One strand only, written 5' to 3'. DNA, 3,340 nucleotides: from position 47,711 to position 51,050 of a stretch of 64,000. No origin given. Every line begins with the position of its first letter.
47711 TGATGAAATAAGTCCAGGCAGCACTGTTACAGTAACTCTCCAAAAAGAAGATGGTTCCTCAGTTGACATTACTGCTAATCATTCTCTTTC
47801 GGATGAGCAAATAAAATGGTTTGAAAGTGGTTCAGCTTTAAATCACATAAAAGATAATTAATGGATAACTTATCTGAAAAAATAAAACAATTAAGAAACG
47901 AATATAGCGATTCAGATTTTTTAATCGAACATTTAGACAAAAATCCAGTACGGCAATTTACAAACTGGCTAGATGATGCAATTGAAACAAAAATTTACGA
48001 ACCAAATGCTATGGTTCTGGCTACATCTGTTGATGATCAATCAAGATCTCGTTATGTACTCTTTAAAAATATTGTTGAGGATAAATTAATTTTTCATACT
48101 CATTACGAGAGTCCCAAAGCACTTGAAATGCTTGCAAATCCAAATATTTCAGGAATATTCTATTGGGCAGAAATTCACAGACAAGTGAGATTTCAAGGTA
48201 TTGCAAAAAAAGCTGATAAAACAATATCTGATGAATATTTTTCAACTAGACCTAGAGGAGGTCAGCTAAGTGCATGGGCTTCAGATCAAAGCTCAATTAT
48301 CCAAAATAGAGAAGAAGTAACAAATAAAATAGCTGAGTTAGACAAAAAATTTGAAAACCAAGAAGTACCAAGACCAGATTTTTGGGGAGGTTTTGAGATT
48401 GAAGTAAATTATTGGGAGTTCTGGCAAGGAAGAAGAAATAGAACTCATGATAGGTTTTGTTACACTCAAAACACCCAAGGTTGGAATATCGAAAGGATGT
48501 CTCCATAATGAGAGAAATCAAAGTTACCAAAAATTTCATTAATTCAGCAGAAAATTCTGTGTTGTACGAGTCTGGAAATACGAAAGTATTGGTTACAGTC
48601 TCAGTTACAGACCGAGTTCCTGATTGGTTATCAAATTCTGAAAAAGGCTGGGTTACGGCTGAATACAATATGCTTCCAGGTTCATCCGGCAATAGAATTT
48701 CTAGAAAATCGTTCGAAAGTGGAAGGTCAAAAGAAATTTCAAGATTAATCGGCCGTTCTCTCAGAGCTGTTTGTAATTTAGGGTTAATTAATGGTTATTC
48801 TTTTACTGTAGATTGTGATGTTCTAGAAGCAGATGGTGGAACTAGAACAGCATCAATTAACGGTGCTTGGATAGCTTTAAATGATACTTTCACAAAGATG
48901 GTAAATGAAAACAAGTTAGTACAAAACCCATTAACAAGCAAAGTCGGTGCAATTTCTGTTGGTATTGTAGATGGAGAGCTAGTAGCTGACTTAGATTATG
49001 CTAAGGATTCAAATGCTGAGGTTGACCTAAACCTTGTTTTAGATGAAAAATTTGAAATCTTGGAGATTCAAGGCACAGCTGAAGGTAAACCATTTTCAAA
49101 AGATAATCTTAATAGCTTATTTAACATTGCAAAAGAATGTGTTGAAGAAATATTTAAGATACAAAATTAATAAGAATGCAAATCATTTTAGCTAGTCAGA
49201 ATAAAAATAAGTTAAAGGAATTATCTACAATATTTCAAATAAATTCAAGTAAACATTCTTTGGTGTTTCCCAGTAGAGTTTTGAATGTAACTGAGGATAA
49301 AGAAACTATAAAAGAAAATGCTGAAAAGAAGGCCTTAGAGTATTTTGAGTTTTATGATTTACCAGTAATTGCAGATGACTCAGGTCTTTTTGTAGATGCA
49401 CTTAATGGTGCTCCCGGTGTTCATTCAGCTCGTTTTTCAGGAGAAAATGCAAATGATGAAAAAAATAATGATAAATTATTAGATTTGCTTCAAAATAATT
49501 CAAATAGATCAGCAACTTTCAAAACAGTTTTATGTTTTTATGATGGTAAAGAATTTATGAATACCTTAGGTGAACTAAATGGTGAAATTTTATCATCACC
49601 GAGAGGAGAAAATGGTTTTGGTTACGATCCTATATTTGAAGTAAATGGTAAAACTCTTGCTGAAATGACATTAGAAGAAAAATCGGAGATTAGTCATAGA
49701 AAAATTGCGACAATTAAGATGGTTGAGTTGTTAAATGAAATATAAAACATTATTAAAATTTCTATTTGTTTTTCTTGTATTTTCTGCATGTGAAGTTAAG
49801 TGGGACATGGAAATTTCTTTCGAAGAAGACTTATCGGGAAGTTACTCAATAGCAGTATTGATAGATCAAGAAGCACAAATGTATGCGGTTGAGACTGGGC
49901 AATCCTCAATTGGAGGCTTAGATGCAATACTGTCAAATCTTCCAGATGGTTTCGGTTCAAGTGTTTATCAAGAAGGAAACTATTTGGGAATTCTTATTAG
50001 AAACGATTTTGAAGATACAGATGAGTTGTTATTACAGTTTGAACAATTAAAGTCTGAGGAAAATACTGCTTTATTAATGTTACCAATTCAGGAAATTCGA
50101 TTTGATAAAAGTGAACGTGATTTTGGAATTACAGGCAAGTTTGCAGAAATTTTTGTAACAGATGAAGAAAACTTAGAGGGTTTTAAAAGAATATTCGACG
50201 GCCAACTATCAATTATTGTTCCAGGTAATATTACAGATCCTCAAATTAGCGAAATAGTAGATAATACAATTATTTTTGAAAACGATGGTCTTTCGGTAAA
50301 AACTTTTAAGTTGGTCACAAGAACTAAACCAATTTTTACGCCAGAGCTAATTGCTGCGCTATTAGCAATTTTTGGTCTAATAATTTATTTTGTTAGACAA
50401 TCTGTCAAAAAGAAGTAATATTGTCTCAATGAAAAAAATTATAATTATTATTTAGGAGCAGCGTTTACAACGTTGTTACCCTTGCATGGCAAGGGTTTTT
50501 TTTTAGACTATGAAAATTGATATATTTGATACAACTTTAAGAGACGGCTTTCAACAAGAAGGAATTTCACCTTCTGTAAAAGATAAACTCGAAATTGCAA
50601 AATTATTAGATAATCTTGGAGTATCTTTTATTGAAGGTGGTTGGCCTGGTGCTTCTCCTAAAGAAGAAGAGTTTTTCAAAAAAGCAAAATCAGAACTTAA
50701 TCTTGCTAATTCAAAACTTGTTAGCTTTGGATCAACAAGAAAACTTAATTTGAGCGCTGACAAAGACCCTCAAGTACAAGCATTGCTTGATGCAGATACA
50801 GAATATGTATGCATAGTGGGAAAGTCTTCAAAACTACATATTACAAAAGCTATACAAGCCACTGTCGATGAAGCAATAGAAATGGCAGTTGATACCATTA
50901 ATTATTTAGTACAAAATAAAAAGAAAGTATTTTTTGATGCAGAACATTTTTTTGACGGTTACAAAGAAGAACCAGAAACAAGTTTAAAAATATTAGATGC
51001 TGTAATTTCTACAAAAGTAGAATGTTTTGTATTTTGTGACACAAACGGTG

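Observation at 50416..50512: Minimal isoleucine-sensing attenuator: leaderless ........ peptide controlling citramalate synthase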

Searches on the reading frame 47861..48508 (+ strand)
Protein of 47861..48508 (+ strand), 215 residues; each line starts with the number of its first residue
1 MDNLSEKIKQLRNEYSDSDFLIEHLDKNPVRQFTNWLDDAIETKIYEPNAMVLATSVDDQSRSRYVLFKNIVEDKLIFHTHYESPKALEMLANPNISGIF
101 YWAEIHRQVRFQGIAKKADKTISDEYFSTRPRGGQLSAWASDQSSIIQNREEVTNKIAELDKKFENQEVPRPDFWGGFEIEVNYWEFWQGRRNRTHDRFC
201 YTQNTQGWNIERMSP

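Call 6: search_protein_families(library=ncbifam, proteins=[window:47861-48508:+])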
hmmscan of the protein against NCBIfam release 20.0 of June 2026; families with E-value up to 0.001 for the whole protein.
window:47861-48508:+ (215 aa): 4 families
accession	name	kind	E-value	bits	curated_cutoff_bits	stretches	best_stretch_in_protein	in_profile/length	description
NF004231.0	PRK05679.1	subfamily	3e-70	236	129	1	6-215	3-213/213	pyridoxal 5'-phosphate synthase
TIGR00558.3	pdxH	equivalog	9.9e-68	227.5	180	1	28-215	1-190/190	pyridoxamine 5'-phosphate oxidase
NF038138.1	phena_PhzG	equivalog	5.1e-41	140.7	270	1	27-215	18-206/206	phenazine biosynthesis FMN-dependent oxidase PhzG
TIGR04026.2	PPOX_FMN_cyano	equivalog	0.00058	19.8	220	1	53-215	26-191/191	Npun_F5749 family FMN-dependent PPOX-type flavoprotein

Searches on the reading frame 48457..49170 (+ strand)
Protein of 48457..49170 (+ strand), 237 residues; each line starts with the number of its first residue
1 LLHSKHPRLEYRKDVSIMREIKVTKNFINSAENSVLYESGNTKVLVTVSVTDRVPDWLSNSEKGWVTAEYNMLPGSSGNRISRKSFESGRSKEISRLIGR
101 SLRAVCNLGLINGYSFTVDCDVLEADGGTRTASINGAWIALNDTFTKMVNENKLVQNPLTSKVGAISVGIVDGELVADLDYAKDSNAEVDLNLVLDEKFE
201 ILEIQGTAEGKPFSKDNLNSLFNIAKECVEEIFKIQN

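Call 6: search_protein_families(library=ncbifam, proteins=[window:48457-49170:+])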
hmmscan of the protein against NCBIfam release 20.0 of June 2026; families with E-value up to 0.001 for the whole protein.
window:48457-49170:+ (237 aa): 5 families
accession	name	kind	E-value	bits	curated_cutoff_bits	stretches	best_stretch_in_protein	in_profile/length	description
TIGR01966.1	RNasePH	equivalog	1.2e-80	270.2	141.5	1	16-237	8-232/236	ribonuclease PH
TIGR02065.1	ECX1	equivalog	3.1e-21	75.8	318.7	1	15-236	15-222/230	exosome complex exonuclease Rrp41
NF003282.1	PRK04282.1-1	equivalog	3.2e-14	52.6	280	1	7-234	21-261/267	exosome complex protein Rrp42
NF008805.1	PRK11824.1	equivalog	4.5e-11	41.8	471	1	4-144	302-444/683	polyribonucleotide nucleotidyltransferase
TIGR03591.1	polynuc_phos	equivalog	1.1e-09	37.3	525.05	1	4-144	307-449/689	polyribonucleotide nucleotidyltransferase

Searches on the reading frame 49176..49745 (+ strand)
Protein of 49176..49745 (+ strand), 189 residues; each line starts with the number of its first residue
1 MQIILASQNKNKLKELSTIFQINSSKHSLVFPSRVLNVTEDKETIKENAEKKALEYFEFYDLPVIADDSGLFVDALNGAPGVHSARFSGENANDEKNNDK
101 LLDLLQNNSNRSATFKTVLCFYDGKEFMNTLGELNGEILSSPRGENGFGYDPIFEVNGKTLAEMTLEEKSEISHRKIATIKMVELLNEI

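Call 6: search_protein_families(library=ncbifam, proteins=[window:49176-49745:+])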
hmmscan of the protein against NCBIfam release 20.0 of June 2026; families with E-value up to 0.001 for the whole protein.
window:49176-49745:+ (189 aa): 8 families
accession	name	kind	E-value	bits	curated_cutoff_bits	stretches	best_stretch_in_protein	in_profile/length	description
NF011397.0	PRK14822.1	equivalog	1.3e-57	194.3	234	1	2-187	3-194/201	XTP/dITP diphosphatase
NF011399.0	PRK14824.1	subfamily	8.6e-54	182.1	267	1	1-188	3-202/206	putative deoxyribonucleotide triphosphate pyrophosphatase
TIGR00042.1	TIGR00042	equivalog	1.5e-52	177.7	145.35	1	3-186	2-183/184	RdgB/HAM1 family non-canonical purine NTP pyrophosphatase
NF011398.0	PRK14823.1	equivalog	1.8e-47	161.6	272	1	1-188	1-190/191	non-canonical purine NTP diphosphatase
NF011396.0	PRK14821.1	equivalog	1.3e-39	135.7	203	1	1-188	1-182/185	XTP/dITP diphosphatase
NF011401.0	PRK14826.1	equivalog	2.1e-38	132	268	1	2-189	10-219/226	putative deoxyribonucleotide triphosphate pyrophosphatase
NF002698.0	PRK02491.1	equivalog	6.3e-38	130.6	301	1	3-186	130-320/328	nucleoside-triphosphate diphosphatase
NF011400.0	PRK14825.1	equivalog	9.3e-28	97.3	246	1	3-186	4-194/199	putative deoxyribonucleotide triphosphate pyrophosphatase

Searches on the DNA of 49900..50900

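Call 5: search_rna_families(source=window, start=49900, end=50900, threshold=evalue, max_evalue=10)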
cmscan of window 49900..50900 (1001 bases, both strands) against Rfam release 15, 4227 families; matches with E-value up to 10: 12.
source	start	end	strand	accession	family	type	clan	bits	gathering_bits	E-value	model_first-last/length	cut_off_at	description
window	50477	50554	-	RF02236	asX2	Gene; sRNA;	-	19.6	70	0.39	1-87/87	no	Xanthomonas sRNA asX2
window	50401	50469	-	RF02407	snoR122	Gene; snRNA; snoRNA; CD-box;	-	19.3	36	2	1-74/74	no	Small nucleolar RNA snoR122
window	50546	50615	-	RF02366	Yfr19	Gene; sRNA;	-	18.8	70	7.3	1-82/82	no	Cyanobacterial functional RNA 19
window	49954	50070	+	RF01593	plasmodium_snoR16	Gene; snRNA; snoRNA; CD-box;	-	18.2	70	7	1-126/126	no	small nucleolar RNA snoR16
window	50565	50645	-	RF00697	mir-186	Gene; miRNA;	-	17.2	70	3.6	1-82/82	no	mir-186 microRNA precursor family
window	50674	50709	-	RF01334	CRISPR-DR21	Gene; CRISPR;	-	17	48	8.4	1-37/37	no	CRISPR RNA direct repeat element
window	50466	50503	-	RF02628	Hrs1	Gene; sRNA;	-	16.8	56.4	2.2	1-74/74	no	Hfq-regulated sRNA 1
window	50491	50528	-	RF01414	Dicty_Class_I_RNA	Gene;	-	15.7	41.5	9.1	14-48/56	no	Class I RNA from Dictyostelium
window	50337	50445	+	RF00125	IS128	Gene; sRNA;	-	15.1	80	2.5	1-209/209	no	IS128 RNA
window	50388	50423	-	RF00066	U7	Gene; snRNA;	-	13.3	34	6.3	1-62/62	no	U7 small nuclear RNA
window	50111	50166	+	RF01155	snoR101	Gene; snRNA; snoRNA; CD-box;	-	13.3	40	9.4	1-66/66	no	Small nucleolar RNA snoR101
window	50352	50500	+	RF02453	ncr952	Gene; sRNA;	-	12.3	100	7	1-143/143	no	Bacillus sRNA ncr952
